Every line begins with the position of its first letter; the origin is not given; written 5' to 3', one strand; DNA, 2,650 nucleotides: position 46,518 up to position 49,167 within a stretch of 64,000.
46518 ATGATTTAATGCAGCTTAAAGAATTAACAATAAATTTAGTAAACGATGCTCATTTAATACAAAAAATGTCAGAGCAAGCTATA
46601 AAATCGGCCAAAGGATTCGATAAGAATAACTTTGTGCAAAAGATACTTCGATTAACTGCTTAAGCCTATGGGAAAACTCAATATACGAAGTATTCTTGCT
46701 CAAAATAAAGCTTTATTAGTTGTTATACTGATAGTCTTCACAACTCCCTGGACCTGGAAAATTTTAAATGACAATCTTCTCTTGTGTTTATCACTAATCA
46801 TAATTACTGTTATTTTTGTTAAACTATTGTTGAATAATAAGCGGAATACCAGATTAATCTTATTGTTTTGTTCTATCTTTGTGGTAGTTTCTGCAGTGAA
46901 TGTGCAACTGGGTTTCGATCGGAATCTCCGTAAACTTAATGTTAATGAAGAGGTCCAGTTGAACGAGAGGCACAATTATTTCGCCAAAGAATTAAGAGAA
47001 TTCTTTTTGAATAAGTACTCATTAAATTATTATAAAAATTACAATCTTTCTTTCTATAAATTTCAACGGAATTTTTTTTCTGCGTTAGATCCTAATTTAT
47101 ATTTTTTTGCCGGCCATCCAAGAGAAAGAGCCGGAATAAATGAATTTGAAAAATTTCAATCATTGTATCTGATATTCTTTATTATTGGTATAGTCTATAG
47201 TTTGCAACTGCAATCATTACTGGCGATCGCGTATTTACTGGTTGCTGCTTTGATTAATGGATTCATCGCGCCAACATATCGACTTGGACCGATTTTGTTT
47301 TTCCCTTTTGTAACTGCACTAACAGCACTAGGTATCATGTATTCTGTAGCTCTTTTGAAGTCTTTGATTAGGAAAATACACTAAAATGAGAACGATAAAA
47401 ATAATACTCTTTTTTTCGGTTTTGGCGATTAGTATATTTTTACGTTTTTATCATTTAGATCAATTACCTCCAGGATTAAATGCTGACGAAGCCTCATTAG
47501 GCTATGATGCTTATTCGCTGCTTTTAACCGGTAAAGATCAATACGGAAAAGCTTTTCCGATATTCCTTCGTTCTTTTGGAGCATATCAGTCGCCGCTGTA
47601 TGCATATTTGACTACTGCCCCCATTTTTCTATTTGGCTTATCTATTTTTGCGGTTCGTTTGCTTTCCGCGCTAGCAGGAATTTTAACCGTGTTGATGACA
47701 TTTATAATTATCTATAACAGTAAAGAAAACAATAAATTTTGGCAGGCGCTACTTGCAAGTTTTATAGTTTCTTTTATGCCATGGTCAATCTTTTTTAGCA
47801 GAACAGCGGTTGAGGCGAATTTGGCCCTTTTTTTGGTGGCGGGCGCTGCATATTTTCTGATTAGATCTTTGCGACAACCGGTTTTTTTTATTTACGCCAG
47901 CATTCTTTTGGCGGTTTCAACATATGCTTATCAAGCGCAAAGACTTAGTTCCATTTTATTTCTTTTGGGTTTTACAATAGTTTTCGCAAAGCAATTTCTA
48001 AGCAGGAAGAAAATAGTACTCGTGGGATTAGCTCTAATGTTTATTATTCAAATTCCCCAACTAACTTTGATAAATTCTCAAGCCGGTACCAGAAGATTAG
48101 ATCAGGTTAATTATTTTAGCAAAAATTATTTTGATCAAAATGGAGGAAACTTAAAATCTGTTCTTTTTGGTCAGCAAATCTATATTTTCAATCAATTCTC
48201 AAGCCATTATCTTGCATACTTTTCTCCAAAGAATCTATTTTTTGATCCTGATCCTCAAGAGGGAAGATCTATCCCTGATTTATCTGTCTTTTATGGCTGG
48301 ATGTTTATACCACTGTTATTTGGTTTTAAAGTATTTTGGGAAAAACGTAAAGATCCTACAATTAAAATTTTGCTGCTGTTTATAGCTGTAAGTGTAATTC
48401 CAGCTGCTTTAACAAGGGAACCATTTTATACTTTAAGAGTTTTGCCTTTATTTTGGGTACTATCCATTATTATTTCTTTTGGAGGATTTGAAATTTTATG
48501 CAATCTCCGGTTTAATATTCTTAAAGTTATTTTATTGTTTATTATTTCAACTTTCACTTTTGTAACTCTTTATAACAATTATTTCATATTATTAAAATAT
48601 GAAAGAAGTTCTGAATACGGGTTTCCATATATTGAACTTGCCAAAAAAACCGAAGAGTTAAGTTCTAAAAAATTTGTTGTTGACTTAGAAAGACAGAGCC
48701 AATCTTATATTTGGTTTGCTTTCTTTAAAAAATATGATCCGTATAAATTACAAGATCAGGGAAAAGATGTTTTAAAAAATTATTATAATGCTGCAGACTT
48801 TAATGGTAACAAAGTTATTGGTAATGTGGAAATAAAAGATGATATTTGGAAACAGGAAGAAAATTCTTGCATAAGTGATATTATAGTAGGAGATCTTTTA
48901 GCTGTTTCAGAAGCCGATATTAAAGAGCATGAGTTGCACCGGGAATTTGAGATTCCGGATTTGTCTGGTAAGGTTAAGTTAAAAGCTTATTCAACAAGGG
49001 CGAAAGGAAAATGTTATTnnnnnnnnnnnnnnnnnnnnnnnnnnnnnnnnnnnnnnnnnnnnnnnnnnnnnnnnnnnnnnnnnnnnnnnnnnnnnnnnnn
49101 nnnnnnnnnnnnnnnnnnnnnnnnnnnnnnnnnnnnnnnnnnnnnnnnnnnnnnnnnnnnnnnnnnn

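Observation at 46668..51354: Duplicated two-gene cassette (mini-protein + GT-C); the second mini-protein has lost its start codon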

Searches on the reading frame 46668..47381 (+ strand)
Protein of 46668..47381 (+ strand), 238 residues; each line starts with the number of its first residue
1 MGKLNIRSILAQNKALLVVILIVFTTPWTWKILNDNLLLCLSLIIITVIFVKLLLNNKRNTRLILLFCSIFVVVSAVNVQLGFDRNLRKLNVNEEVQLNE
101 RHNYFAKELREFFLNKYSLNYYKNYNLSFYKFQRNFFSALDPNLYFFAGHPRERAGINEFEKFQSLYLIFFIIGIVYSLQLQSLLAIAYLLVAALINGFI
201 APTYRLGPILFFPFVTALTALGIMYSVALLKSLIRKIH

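Call 8: search_protein_families(library=pfam, proteins=[window:46668-47381:+], max_evalue=0.1)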
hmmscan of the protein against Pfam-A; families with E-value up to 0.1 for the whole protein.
window:46668-47381:+ (238 aa): 0 families

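Call 10: find_homologous_proteins(query=window:46668-47381:+, max_evalue=0.001)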
Query window:46668-47381:+ (238 aa): 49 proteins with E <= 0.001 among 2224 candidates.
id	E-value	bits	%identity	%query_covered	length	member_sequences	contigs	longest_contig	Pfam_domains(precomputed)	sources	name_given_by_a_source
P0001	4.7e-145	499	100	100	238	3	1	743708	-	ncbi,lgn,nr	ncbi:MAG: hypothetical protein PHE48_01805 [Candidatus Daviesbacteria bacterium]|nr:hypothetical pro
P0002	8.1e-96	338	70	100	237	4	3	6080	-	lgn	-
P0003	4.2e-94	333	67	100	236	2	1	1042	-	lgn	-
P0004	4.3e-92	326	63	100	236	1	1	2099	-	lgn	-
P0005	4.8e-90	320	67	95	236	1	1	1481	-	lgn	-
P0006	6.0e-86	306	63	95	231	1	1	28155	-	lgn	-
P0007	1.3e-84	302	62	100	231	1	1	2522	-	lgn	-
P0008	4.1e-80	287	59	94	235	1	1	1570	-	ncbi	-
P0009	5.3e-74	267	56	92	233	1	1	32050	-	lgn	-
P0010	2.2e-70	255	55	92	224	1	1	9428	-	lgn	-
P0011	6.7e-70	254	54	95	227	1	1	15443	-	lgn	-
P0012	2.1e-69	252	55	90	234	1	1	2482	-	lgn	-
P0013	6.5e-65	237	54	89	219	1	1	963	-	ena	-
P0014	1.1e-59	220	47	94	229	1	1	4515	-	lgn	-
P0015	5.4e-54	202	47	90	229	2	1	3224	-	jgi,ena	-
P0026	3.8e-45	173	49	71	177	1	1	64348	-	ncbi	-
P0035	1.6e-38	151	45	70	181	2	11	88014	-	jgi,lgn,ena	-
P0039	5.0e-35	140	43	68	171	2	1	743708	-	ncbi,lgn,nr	ncbi:MAG: hypothetical protein PHE48_01815 [Candidatus Daviesbacteria bacterium]|nr:hypothetical pro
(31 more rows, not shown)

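Call 22: find_encoding_contigs(protein=P0039, flank=3000, max_places=6)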
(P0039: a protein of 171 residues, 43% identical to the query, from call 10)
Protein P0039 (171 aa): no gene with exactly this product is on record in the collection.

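Call 25: find_encoding_contigs(protein=P0152, flank=6000, max_places=6)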
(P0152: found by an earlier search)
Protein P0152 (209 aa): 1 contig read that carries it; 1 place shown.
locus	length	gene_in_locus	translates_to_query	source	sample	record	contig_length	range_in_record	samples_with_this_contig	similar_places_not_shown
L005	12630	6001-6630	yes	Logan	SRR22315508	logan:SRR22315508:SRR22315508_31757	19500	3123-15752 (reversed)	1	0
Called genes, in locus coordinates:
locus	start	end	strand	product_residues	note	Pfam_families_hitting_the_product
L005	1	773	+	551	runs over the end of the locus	PF02366:PMT, PF13231:PMT_2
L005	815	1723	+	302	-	PF00535:Glycos_transf_2, PF10111:Glyco_tranf_2_2 (weak)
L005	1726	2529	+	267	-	PF00535:Glycos_transf_2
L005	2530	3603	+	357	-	PF00534:Glycos_transf_1, PF13692:Glyco_trans_1_4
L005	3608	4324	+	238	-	-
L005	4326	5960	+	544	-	-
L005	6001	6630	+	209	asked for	-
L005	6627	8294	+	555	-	PF13231:PMT_2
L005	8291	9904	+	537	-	PF13231:PMT_2 (weak)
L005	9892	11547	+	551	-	PF13231:PMT_2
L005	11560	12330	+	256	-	PF00535:Glycos_transf_2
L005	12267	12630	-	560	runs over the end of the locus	PF10131:PTPS_related (weak)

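Call 29: find_encoding_contigs(protein=P0035, flank=5000, max_places=3)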
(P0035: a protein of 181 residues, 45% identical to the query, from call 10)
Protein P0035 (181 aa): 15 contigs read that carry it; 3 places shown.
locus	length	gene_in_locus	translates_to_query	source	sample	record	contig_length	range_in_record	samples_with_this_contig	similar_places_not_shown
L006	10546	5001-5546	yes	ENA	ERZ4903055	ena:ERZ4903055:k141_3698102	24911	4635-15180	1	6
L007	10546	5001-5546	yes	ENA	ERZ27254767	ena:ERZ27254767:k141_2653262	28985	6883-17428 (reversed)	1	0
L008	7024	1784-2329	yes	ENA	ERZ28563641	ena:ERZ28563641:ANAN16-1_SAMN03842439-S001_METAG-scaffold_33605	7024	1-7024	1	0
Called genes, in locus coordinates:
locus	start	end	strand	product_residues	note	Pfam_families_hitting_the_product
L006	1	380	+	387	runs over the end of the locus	-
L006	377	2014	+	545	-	PF13231:PMT_2 (weak)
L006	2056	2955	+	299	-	PF00535:Glycos_transf_2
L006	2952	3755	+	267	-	PF00535:Glycos_transf_2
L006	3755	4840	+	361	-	PF00534:Glycos_transf_1, PF13692:Glyco_trans_1_4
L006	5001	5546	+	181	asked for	-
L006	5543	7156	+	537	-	-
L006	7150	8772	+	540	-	PF13231:PMT_2 (weak)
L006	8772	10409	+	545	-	PF02366:PMT (weak)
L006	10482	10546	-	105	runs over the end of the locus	-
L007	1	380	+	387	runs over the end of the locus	-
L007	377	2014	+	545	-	PF13231:PMT_2 (weak)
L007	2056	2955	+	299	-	PF00535:Glycos_transf_2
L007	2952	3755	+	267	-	PF00535:Glycos_transf_2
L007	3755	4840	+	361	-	PF00534:Glycos_transf_1, PF13692:Glyco_trans_1_4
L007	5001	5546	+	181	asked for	-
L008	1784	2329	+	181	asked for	-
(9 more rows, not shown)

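Call 30: find_encoding_contigs(protein=P0026, flank=5000, max_places=2)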
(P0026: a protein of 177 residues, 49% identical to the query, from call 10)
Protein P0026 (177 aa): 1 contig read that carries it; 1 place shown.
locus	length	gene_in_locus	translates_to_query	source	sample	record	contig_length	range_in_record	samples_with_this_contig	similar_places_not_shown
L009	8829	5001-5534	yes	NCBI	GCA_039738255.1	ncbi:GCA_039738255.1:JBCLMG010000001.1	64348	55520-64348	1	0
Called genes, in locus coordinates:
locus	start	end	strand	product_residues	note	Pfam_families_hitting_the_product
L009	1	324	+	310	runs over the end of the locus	PF13231:PMT_2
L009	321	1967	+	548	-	PF02366:PMT, PF13231:PMT_2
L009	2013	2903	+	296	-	PF00535:Glycos_transf_2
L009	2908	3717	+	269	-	PF00535:Glycos_transf_2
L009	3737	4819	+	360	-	PF00534:Glycos_transf_1, PF13692:Glyco_trans_1_4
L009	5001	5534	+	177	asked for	-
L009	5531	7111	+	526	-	-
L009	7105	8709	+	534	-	PF13231:PMT_2 (weak)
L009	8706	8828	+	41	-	?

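Call 34: search_protein_families(library=ncbifam, proteins=[window:46668-47381:+], max_evalue=1)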
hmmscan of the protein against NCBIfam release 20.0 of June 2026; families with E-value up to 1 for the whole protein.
window:46668-47381:+ (238 aa): 1 family
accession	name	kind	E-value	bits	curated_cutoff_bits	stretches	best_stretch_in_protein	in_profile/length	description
NF010197.0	PRK13673.1-4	equivalog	0.37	11.1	210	1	41-83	70-110/120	hypothetical protein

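Call 73: find_encoding_contigs(protein=P0001, flank=4000, max_places=6)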
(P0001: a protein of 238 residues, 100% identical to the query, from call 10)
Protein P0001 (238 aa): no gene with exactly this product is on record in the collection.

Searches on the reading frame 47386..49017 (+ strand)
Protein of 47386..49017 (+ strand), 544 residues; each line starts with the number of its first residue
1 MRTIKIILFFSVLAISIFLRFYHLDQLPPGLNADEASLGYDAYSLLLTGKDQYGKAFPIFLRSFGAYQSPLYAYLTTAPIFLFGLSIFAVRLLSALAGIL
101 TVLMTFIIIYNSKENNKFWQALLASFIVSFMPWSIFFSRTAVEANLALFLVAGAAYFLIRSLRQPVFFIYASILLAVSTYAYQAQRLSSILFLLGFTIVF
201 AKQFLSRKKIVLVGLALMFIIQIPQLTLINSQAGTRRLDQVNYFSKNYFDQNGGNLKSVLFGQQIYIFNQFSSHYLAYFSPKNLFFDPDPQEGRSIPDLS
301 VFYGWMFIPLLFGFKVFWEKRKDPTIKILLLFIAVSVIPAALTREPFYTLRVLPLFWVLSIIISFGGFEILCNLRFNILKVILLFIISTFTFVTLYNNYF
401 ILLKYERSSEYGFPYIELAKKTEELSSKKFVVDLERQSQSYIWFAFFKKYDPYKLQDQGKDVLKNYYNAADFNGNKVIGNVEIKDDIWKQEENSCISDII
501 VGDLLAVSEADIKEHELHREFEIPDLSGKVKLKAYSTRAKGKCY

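Call 8: search_protein_families(library=pfam, proteins=[window:47386-49017:+], max_evalue=0.1)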
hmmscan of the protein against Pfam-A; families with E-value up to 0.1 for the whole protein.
window:47386-49017:+ (544 aa): 1 family
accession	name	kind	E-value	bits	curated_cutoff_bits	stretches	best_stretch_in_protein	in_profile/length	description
PF13231.12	PMT_2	-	6.8e-06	26.8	26.1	1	69-226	3-158/160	Dolichyl-phosphate-mannose-protein mannosyltransferase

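Call 34: search_protein_families(library=ncbifam, proteins=[window:47386-49017:+], max_evalue=1)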
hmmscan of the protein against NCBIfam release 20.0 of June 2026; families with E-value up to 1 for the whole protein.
window:47386-49017:+ (544 aa): 1 family
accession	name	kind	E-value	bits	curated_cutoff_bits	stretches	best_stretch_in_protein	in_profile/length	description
TIGR03663.1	TIGR03663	subfamily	4e-07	29.4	126.25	1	8-201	3-182/435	flippase activity-associated protein Agl23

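Call 49: search_solved_structures(query=A3, max_evalue=0.01)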
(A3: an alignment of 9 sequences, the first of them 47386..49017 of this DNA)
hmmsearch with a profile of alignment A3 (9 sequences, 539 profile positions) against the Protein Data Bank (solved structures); distinct sequences matched with E-value up to 0.01: 1.
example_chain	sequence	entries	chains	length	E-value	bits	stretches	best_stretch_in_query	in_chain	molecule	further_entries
5ezm_A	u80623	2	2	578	7.1e-07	31.5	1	69-229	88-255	4-amino-4-deoxy-L-arabinose transferase or related glycosyltransferases of PMT family | 4-amino-4-deoxy-L-arabinose (L-Ara4N) transferase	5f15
